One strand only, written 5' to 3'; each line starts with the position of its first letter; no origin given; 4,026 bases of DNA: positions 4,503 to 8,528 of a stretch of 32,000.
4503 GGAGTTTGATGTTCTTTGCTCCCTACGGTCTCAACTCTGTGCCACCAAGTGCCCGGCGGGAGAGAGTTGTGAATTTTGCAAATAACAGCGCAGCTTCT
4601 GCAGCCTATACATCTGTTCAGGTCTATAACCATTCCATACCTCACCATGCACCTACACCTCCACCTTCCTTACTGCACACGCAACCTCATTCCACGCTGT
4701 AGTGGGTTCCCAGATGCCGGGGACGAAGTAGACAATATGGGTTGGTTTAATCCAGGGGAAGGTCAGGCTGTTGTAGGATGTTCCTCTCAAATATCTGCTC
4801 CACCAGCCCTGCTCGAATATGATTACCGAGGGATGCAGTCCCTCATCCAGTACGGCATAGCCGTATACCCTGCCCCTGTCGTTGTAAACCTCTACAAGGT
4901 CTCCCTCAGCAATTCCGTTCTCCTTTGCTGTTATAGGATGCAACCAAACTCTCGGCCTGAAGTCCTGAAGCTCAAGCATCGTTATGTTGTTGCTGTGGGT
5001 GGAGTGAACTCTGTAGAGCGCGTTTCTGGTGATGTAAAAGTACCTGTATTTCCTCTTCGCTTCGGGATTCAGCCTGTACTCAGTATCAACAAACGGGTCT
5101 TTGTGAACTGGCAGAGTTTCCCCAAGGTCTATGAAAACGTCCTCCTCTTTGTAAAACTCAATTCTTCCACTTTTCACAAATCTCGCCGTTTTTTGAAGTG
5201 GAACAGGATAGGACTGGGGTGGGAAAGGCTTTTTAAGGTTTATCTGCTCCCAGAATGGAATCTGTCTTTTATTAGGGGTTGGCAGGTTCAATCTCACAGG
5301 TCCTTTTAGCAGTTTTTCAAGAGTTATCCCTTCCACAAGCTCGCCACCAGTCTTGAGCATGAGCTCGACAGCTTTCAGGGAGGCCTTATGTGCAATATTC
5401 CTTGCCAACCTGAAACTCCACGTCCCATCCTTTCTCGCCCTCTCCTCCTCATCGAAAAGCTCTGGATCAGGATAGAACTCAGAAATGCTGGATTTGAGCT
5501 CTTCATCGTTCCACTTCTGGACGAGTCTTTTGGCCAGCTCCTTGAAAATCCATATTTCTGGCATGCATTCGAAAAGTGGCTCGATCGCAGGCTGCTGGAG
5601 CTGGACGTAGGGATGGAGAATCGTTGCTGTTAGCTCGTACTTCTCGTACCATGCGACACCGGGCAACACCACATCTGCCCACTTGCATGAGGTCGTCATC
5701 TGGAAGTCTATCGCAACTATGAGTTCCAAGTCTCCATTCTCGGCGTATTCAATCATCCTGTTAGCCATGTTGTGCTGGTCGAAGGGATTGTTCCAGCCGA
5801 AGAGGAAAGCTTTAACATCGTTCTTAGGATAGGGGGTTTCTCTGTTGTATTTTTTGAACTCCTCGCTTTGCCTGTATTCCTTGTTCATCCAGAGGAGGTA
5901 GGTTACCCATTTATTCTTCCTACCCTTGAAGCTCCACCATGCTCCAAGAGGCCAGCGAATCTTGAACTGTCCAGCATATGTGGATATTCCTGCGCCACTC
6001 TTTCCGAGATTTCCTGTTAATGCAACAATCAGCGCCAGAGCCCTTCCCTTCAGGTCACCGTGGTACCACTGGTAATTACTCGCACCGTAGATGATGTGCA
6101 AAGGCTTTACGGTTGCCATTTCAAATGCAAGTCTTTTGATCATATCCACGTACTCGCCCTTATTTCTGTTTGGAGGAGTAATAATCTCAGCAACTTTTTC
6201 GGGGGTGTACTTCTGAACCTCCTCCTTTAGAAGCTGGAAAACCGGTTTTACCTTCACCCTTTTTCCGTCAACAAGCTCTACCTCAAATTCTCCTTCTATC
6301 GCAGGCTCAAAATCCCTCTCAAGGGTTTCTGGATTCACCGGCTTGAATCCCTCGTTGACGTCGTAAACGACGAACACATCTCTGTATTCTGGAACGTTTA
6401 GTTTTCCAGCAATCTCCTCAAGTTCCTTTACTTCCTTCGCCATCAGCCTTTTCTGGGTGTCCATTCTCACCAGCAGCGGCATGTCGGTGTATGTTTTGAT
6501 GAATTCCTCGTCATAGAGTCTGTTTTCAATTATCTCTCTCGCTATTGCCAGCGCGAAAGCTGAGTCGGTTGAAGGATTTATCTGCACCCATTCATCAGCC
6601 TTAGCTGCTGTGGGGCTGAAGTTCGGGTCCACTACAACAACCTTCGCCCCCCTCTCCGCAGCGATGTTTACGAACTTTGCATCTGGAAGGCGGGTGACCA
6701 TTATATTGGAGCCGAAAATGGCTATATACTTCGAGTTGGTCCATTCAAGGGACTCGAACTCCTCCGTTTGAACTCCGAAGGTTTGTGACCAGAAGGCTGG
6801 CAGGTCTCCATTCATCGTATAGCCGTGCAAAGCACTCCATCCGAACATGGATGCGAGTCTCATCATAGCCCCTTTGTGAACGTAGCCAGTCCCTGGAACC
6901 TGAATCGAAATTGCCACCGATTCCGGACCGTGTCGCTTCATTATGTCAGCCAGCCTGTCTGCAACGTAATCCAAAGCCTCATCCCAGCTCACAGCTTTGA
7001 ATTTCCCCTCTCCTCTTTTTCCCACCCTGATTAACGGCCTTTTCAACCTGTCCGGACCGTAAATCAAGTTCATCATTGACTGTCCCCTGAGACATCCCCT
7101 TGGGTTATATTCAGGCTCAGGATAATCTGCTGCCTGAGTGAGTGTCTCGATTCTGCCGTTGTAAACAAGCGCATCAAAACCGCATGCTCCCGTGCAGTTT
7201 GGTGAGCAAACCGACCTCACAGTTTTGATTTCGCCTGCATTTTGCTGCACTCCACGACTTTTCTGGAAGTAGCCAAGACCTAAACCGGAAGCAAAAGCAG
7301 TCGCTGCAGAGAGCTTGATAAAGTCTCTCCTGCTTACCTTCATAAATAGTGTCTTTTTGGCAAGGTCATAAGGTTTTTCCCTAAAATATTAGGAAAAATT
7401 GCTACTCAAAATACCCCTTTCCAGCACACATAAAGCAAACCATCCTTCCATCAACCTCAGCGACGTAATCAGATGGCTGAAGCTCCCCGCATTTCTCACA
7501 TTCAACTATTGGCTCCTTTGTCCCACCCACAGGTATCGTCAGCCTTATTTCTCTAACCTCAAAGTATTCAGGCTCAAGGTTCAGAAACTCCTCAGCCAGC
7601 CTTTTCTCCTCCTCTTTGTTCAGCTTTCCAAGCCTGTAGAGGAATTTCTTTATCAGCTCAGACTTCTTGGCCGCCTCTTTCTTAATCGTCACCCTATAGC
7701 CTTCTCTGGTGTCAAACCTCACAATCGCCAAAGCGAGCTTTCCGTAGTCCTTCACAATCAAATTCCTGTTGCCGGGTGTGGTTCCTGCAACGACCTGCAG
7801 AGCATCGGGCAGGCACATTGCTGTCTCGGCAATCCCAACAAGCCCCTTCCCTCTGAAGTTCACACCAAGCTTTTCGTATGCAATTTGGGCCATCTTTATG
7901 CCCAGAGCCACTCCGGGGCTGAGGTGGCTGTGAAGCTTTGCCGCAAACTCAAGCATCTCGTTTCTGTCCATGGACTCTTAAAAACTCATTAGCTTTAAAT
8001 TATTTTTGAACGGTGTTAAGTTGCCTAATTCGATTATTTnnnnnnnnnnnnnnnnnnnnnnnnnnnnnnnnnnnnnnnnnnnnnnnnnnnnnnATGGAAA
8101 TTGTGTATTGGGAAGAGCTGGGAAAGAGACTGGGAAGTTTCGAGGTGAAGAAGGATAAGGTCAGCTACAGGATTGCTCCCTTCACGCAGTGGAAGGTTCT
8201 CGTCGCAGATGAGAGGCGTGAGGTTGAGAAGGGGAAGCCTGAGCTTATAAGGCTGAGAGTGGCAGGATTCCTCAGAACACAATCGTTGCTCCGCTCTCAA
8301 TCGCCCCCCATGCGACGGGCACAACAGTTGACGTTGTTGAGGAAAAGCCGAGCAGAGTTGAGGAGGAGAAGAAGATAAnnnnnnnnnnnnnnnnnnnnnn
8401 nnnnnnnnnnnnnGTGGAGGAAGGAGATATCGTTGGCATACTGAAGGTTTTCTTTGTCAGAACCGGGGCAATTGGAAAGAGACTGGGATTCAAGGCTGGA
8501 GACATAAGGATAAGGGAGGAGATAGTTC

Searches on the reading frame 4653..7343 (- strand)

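Call 53: search_protein_families(library=pfam, proteins=[window:4653-7343:-], max_evalue=0.001)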
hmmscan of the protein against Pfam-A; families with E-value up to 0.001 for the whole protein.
window:4653-7343:- (896 aa): 4 families
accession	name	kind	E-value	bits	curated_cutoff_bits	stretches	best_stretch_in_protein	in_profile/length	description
PF00384.28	Molybdopterin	-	2.1e-52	178.8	24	1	99-606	1-353/353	Molybdopterin oxidoreductase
PF01568.27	Molydop_binding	-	4.5e-24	85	26.8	1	769-869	2-101/110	Molydopterin dinucleotide binding domain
PF04879.21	Molybdop_Fe4S4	-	6.2e-11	42.5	22.7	1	40-95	2-54/55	Molybdopterin oxidoreductase Fe4S4 domain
PF10518.14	TAT_signal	-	0.00027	21.1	22.7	1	2-22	1-21/21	TAT (twin-arginine translocation) pathway signal sequence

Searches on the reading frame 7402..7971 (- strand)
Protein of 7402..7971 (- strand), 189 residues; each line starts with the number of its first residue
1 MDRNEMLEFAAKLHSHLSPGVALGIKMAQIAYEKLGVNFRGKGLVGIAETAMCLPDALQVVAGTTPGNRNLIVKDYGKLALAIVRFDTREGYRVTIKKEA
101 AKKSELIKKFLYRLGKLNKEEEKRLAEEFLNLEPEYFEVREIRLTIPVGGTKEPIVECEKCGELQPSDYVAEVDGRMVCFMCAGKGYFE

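Call 53: search_protein_families(library=pfam, proteins=[window:7402-7971:-], max_evalue=0.001)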
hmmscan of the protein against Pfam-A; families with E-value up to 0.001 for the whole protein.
window:7402-7971:- (189 aa): 1 family
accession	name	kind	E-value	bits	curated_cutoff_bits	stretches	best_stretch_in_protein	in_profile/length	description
PF02663.19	FmdE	-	5.1e-30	104.7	22.9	1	13-131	1-125/133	FmdE, Molybdenum formylmethanofuran dehydrogenase operon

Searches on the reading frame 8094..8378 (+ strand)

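Call 53: search_protein_families(library=pfam, proteins=[window:8094-8378:+], max_evalue=0.001)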
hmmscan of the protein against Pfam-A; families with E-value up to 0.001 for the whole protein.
window:8094-8378:+ (94 aa): 1 family
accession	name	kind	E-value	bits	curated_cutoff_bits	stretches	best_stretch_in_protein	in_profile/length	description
PF01629.22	DUF22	-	1.9e-11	44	25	1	2-55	3-54/106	Domain of unknown function DUF22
